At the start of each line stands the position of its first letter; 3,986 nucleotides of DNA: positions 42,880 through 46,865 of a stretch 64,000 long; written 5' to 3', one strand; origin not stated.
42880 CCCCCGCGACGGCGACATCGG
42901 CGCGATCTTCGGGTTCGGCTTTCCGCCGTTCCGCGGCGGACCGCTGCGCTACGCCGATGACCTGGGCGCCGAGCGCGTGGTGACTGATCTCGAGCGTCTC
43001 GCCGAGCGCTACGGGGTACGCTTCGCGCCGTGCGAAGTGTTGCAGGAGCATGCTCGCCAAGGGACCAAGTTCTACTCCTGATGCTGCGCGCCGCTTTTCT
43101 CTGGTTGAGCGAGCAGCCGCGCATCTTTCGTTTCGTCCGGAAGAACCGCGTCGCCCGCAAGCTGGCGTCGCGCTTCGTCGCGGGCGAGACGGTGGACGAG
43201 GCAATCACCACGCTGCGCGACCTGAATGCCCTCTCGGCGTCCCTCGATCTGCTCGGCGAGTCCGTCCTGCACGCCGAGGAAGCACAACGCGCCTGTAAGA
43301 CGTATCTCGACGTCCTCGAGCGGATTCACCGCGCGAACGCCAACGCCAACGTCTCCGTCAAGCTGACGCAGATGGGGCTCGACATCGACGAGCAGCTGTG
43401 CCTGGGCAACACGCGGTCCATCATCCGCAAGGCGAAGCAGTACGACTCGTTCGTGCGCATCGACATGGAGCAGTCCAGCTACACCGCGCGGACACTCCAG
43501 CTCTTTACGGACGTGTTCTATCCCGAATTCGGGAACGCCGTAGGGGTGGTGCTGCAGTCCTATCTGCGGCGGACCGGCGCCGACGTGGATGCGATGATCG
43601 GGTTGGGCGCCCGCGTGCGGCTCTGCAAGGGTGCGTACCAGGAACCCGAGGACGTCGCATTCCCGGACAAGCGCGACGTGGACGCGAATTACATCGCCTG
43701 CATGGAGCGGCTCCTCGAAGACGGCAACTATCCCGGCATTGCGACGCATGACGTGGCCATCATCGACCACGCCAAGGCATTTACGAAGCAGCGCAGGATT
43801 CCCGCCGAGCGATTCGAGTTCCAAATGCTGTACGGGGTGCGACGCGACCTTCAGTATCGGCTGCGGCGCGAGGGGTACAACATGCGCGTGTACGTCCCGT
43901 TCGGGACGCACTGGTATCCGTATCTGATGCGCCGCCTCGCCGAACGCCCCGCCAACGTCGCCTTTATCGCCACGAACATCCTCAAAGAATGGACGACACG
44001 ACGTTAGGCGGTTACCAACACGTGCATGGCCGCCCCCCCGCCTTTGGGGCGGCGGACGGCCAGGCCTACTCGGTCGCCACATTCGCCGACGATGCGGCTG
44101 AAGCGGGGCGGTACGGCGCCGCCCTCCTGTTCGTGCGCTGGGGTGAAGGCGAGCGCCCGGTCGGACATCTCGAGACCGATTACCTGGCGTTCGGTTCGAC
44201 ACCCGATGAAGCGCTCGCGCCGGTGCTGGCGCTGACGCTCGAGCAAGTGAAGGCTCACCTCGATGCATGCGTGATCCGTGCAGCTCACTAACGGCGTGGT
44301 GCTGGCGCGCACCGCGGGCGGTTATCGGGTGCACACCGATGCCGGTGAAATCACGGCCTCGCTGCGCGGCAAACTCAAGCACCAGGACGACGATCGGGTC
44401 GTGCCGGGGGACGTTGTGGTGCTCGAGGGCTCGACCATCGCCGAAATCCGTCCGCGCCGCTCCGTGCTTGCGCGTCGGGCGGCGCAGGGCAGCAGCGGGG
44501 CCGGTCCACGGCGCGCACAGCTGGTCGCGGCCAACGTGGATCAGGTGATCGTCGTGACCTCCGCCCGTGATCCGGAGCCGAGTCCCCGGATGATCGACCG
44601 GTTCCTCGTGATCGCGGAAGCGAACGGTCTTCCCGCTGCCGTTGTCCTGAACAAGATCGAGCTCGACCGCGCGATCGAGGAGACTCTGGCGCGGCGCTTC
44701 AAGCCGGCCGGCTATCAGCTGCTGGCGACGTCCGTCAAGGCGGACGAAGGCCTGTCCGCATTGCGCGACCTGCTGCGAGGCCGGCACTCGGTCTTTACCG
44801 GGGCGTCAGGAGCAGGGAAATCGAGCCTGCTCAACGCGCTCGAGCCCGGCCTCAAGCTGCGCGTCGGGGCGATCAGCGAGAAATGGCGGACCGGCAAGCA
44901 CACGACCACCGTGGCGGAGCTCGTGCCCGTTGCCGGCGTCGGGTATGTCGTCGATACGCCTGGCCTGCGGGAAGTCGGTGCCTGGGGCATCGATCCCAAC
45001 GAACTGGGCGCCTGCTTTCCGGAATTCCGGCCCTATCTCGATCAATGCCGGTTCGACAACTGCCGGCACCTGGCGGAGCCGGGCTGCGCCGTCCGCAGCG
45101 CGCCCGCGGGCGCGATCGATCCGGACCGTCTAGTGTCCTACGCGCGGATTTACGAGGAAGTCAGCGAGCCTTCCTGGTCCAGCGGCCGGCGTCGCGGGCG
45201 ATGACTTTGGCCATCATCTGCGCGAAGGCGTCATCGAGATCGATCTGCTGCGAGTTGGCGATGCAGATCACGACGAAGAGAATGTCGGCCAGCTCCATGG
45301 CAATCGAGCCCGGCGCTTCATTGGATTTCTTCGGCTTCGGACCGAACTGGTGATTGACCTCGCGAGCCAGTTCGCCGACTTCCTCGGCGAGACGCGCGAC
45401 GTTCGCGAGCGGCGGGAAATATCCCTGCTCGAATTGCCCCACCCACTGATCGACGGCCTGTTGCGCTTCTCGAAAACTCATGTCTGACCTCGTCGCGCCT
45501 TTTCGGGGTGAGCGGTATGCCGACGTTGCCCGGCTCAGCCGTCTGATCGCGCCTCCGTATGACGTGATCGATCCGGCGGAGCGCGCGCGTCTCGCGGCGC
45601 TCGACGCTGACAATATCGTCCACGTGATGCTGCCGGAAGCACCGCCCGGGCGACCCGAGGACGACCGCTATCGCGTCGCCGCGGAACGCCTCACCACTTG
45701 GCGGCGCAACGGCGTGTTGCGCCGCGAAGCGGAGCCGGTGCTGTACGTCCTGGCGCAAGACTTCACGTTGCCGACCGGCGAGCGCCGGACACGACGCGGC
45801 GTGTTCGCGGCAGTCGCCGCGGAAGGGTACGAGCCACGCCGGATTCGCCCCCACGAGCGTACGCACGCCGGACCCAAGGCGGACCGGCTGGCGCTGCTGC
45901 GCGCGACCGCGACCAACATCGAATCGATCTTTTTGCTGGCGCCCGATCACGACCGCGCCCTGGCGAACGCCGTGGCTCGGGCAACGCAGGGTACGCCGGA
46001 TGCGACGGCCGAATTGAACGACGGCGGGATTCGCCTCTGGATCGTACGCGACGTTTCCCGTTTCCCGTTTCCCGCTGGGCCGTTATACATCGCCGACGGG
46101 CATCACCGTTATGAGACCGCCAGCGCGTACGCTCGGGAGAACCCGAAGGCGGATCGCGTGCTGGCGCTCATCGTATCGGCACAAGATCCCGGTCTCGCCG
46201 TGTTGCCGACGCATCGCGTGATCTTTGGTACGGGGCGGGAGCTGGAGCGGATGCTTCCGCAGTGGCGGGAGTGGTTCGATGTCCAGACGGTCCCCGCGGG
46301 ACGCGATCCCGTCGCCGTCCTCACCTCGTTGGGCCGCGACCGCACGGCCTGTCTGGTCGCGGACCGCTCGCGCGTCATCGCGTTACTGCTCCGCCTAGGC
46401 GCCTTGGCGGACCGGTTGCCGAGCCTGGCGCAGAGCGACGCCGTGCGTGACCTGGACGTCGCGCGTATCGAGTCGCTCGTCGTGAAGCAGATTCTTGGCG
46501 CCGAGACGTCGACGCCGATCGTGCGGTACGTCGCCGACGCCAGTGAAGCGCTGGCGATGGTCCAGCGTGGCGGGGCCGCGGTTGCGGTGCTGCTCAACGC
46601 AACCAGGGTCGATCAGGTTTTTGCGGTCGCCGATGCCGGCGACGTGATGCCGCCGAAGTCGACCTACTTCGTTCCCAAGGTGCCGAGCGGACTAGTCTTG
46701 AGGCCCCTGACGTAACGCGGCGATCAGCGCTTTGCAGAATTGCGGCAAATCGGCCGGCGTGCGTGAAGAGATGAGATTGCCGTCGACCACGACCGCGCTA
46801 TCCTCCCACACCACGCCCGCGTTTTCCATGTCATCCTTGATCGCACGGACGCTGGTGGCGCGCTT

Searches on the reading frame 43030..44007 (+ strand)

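Call 33: search_protein_families(library=pfam, proteins=[window:43030-44007:+], max_evalue=0.00001)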
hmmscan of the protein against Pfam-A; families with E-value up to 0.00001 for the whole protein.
window:43030-44007:+ (325 aa): 1 family
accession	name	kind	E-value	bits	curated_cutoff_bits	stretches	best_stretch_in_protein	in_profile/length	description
PF01619.24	Pro_dh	-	4.2e-46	158.2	27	1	59-313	5-276/278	Proline dehydrogenase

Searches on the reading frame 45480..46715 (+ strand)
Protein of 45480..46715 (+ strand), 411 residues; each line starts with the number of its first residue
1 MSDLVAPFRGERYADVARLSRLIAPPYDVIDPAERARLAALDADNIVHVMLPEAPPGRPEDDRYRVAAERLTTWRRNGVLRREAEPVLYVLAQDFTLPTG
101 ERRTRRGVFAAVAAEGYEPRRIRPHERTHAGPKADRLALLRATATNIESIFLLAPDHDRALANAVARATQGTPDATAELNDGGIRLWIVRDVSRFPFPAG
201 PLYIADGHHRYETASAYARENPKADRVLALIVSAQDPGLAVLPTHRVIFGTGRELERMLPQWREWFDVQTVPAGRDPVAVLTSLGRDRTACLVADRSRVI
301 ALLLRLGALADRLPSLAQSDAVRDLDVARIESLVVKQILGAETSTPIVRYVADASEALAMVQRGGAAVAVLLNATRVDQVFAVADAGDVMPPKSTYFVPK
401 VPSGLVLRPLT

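Call 53: search_protein_families(library=pfam, proteins=[window:45480-46715:+], max_evalue=0.00001)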
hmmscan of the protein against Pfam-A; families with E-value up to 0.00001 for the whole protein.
window:45480-46715:+ (411 aa): 1 family
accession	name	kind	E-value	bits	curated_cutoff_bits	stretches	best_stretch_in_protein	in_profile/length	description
PF06245.16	DUF1015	-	1.5e-68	231.6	25.8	1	5-284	1-297/325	Protein of unknown function (DUF1015)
